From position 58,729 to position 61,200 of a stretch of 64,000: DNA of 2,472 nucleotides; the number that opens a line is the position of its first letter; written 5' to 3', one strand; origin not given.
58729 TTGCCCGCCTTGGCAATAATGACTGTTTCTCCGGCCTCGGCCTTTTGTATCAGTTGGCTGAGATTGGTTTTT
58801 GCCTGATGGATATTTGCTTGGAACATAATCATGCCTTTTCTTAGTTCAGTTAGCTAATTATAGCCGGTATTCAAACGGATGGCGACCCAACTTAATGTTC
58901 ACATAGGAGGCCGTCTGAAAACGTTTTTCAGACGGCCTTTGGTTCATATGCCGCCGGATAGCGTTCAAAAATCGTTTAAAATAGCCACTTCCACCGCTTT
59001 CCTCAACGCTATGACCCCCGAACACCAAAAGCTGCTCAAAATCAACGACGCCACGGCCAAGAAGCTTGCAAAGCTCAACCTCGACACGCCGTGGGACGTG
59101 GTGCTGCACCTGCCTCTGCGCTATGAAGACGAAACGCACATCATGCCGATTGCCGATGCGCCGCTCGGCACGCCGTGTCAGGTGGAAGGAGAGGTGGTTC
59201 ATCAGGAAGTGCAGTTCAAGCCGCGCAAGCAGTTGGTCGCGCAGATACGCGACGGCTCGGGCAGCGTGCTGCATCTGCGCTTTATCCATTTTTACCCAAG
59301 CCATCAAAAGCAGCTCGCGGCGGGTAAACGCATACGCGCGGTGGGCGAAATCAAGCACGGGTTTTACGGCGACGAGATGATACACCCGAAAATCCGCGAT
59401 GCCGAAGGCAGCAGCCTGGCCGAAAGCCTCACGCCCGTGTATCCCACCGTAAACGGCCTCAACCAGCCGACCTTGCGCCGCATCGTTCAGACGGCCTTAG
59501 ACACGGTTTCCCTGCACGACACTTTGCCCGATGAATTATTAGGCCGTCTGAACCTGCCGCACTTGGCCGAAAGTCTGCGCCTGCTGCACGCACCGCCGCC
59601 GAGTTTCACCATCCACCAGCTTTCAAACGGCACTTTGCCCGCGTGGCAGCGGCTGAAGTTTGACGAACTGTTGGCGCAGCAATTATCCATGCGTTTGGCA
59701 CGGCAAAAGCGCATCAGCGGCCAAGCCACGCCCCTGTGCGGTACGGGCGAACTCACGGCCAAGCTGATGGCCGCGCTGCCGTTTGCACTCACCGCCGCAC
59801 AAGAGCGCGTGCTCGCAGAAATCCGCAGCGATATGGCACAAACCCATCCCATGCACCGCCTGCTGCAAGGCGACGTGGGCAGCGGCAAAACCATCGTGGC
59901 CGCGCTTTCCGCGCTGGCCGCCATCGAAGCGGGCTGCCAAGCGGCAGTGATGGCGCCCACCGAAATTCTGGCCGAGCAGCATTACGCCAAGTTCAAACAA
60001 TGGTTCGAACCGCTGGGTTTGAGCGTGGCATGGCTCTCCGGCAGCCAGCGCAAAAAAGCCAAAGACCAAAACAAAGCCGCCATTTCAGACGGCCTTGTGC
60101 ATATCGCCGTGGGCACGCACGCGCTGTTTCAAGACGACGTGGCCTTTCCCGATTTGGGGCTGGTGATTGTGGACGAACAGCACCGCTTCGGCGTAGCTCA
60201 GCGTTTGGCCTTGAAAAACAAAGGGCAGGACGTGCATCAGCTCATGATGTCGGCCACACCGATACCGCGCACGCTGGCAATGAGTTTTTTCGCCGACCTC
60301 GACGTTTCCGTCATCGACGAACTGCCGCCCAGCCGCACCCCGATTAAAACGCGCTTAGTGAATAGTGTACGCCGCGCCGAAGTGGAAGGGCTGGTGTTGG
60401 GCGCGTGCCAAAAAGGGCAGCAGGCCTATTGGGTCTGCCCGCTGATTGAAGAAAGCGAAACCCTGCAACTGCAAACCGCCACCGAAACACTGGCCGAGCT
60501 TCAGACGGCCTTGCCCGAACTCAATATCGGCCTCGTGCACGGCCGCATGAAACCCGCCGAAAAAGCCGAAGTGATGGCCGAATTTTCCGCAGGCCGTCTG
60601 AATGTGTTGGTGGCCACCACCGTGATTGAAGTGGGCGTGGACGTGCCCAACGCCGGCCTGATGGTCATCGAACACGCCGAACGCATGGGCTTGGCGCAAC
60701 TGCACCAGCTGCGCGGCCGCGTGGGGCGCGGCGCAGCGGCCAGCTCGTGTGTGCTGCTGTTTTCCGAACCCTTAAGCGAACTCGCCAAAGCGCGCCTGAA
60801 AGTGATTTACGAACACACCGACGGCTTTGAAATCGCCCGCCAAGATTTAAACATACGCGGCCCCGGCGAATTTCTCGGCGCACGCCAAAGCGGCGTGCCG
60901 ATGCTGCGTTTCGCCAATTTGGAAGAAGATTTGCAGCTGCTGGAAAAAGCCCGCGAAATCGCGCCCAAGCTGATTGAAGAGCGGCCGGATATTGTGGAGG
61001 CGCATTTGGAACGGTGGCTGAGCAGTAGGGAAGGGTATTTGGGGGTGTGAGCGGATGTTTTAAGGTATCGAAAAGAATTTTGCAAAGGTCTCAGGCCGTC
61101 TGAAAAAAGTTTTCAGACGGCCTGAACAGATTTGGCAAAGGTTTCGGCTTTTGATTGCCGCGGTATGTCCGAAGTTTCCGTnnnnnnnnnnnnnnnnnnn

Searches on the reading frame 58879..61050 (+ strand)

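Call 7: search_protein_families(library=pfam, proteins=[window:58879-61050:+])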
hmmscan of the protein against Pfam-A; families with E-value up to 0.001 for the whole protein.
window:58879-61050:+ (723 aa): 8 families
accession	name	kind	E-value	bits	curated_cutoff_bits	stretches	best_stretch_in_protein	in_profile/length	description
PF00270.35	DEAD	-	4.5e-26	92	26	1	306-466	2-164/167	DEAD/DEAH box helicase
PF00271.37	Helicase_C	-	4.2e-19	69.3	23.5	1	511-617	13-108/110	Helicase conserved C-terminal domain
PF17191.10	RecG_wedge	-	1.5e-17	64.1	23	1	56-209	9-161/162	RecG wedge domain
PF19833.4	RecG_dom3_C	-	2.9e-12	46.9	26.8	1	647-706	2-62/87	ATP-dependent DNA helicase RecG, domain 3, C-terminal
PF04851.21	ResIII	-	9.6e-12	45.6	22.5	1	303-461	3-162/164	Type III restriction enzyme, res subunit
PF22590.2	Cas3-like_C_2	-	5.7e-05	23.8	27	1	532-617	13-103/106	CRISPR-associated nuclease/helicase Cas3, C-terminal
PF07517.20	SecA_DEAD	-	0.00011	22.1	24.6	1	332-397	98-163/290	SecA DEAD-like domain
PF01336.31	tRNA_anti-codon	-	0.00075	19.8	27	0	102-174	3-74/75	OB-fold nucleic acid binding domain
